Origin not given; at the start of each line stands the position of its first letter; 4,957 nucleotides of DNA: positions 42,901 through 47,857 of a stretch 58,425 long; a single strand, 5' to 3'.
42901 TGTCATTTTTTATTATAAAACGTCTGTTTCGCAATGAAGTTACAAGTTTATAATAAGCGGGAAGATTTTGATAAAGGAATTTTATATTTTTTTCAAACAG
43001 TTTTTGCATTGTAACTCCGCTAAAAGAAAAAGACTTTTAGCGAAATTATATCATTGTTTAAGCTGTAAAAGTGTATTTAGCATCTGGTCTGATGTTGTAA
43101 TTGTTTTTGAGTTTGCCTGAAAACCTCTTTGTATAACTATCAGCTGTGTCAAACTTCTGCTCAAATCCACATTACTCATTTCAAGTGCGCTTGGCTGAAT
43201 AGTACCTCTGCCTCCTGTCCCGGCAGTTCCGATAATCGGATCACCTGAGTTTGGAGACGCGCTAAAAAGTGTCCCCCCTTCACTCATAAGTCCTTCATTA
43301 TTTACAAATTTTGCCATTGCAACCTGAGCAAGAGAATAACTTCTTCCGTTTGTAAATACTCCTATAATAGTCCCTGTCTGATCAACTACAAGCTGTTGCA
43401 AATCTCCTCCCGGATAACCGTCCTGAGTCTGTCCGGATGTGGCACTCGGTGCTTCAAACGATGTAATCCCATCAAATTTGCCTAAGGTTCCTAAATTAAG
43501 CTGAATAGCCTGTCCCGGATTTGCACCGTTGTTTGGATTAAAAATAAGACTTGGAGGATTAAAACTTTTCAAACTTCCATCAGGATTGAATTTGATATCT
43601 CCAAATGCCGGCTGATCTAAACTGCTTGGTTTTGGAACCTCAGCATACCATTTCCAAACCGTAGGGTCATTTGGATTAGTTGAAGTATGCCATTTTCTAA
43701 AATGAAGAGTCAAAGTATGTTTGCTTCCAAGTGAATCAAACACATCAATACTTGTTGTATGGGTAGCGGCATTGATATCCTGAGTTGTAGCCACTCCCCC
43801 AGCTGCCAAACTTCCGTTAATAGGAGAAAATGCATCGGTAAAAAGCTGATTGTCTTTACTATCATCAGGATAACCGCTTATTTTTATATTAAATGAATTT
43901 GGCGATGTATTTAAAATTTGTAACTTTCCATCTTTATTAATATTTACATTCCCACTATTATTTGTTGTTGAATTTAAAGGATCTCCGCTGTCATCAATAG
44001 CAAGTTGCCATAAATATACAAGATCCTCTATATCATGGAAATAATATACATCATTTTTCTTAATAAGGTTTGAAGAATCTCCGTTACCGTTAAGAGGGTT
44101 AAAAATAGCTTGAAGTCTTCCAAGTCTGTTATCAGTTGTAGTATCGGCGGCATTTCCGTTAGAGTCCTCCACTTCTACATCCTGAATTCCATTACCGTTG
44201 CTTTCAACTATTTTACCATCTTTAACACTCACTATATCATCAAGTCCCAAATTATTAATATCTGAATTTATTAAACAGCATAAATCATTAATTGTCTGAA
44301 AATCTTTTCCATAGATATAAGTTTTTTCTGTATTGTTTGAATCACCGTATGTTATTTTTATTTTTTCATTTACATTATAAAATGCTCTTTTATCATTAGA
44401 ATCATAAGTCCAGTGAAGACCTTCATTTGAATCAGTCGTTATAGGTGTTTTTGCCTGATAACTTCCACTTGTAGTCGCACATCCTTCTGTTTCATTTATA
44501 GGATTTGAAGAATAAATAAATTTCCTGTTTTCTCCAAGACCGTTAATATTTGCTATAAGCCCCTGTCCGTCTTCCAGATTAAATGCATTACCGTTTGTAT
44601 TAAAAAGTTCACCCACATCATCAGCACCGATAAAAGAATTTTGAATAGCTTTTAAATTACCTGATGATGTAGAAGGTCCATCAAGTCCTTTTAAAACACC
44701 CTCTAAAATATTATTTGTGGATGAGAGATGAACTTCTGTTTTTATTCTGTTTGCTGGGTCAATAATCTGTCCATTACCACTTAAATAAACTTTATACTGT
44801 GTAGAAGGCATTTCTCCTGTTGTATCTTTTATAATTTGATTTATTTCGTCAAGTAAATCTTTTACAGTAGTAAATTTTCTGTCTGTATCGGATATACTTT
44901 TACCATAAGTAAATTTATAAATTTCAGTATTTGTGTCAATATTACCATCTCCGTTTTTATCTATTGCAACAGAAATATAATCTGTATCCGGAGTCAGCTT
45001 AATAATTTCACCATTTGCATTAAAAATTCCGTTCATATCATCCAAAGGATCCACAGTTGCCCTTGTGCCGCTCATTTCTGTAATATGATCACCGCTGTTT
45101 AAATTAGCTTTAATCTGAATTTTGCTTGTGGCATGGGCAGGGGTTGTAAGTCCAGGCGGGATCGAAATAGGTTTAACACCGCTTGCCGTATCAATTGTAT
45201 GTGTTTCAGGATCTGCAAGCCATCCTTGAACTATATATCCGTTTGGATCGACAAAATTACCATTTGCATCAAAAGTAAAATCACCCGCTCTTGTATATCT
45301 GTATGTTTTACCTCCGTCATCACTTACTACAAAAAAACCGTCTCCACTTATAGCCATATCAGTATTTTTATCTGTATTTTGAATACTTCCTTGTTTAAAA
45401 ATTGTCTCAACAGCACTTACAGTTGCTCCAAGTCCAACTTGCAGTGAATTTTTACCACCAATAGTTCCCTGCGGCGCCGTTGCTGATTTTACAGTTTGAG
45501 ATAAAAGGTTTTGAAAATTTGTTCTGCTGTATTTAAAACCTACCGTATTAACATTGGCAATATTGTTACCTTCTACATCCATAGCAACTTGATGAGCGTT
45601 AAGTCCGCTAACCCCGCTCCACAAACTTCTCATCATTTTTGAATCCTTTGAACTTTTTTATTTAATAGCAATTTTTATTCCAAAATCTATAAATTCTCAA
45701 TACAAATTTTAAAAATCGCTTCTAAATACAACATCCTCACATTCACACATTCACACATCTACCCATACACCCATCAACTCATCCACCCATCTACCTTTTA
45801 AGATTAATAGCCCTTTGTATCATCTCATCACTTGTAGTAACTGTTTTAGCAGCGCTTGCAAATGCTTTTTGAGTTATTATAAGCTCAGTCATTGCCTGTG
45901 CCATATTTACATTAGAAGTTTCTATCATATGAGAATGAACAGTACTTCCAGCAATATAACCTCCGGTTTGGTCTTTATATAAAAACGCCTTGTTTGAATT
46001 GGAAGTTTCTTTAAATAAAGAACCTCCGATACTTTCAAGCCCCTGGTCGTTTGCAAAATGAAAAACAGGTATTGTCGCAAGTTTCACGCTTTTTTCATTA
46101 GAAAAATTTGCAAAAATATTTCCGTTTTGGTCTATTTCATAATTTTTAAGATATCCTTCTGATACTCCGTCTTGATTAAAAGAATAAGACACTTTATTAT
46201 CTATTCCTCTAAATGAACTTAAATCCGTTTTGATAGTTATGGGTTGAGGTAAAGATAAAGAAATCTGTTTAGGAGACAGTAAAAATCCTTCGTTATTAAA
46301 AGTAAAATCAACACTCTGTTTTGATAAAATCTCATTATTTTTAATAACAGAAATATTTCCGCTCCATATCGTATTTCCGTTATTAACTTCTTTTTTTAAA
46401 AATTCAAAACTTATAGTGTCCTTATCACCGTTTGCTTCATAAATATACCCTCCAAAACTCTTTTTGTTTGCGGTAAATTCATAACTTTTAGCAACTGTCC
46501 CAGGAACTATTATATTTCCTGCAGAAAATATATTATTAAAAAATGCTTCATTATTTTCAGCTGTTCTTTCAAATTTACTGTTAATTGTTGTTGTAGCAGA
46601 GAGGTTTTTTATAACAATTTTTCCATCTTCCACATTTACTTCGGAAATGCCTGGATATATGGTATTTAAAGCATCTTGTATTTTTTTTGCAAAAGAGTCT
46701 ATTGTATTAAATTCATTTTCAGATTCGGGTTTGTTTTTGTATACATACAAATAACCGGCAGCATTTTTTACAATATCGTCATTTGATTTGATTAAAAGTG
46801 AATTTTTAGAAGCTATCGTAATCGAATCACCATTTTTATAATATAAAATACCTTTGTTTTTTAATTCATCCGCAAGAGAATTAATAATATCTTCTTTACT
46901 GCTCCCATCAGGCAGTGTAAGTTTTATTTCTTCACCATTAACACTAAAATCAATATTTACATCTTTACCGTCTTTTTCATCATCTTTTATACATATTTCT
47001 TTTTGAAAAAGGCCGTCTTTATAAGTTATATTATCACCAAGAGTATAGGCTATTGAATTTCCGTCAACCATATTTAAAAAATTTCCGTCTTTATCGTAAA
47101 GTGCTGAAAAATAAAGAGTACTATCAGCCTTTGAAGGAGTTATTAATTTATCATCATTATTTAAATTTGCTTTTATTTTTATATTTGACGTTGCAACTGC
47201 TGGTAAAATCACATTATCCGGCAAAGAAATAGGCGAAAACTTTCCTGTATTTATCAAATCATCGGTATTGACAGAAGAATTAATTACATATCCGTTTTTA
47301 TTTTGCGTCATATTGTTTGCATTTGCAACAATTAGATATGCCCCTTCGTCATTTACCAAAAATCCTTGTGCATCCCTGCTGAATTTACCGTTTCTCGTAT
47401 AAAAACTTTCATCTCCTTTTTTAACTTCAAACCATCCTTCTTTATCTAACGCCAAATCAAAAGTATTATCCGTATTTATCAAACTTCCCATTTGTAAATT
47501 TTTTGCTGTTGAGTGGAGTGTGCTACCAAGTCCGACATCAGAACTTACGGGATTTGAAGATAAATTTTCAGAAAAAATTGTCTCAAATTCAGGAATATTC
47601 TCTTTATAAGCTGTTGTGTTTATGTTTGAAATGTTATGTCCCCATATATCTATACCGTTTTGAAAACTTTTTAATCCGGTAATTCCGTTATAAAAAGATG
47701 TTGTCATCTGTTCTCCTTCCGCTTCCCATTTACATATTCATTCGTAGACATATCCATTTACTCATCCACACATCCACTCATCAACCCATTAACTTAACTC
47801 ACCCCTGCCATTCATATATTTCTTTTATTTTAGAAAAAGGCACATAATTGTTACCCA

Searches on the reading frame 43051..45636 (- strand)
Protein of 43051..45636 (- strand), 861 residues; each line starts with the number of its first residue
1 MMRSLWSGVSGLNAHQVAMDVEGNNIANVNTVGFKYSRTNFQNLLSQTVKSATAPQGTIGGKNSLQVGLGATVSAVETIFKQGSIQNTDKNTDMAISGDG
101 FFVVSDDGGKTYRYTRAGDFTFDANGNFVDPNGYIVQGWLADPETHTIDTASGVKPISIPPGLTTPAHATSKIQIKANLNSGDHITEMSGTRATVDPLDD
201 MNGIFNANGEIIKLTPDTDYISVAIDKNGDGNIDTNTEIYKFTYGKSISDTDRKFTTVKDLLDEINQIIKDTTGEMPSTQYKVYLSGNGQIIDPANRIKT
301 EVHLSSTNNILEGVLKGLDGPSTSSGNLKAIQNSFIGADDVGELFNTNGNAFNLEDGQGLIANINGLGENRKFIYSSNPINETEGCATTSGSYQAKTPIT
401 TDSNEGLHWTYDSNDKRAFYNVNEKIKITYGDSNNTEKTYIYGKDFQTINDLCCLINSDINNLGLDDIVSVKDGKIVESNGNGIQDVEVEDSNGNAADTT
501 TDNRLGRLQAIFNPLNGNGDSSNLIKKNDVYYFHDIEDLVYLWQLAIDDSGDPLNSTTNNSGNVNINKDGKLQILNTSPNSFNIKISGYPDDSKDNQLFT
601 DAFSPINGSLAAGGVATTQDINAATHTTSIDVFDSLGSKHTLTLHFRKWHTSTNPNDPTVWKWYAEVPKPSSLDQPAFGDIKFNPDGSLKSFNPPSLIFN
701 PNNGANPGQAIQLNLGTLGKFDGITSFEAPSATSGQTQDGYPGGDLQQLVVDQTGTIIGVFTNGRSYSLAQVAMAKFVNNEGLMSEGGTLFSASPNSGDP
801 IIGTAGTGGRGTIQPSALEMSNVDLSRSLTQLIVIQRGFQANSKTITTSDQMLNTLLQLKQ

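Call 39: search_protein_families(library=pfam, proteins=[window:43051-45636:-], max_evalue=0.00001)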
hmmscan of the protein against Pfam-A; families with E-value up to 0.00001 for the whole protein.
window:43051-45636:- (861 aa): 4 families
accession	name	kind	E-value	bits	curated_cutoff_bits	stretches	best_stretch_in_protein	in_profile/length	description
PF07559.19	FlgE_D2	-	5.9e-18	66.2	22.7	1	617-741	13-142/142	Flagellar basal body protein FlaE D2 domain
PF06429.18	Flg_bbr_C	-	4.9e-16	58.4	23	1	815-859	2-46/46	Flagellar basal body rod FlgEFG protein C-terminal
PF22692.1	LlgE_F_G_D1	-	5.4e-14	52.5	27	1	95-175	1-56/64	Flagellar hook protein FlgE/F/G D1 domain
PF00460.25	Flg_bb_rod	-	1e-09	38.6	20.7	1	8-35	4-31/31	Flagella basal body rod protein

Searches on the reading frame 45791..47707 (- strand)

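Call 39: search_protein_families(library=pfam, proteins=[window:45791-47707:-], max_evalue=0.00001)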
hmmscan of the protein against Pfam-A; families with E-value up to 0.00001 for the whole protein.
window:45791-47707:- (638 aa): 2 families
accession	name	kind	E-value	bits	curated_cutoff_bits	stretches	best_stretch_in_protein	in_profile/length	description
PF06429.18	Flg_bbr_C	-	1.3e-14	53.8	23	1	592-636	2-46/46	Flagellar basal body rod FlgEFG protein C-terminal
PF22692.1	LlgE_F_G_D1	-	7.2e-11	42.5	27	1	89-145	4-44/64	Flagellar hook protein FlgE/F/G D1 domain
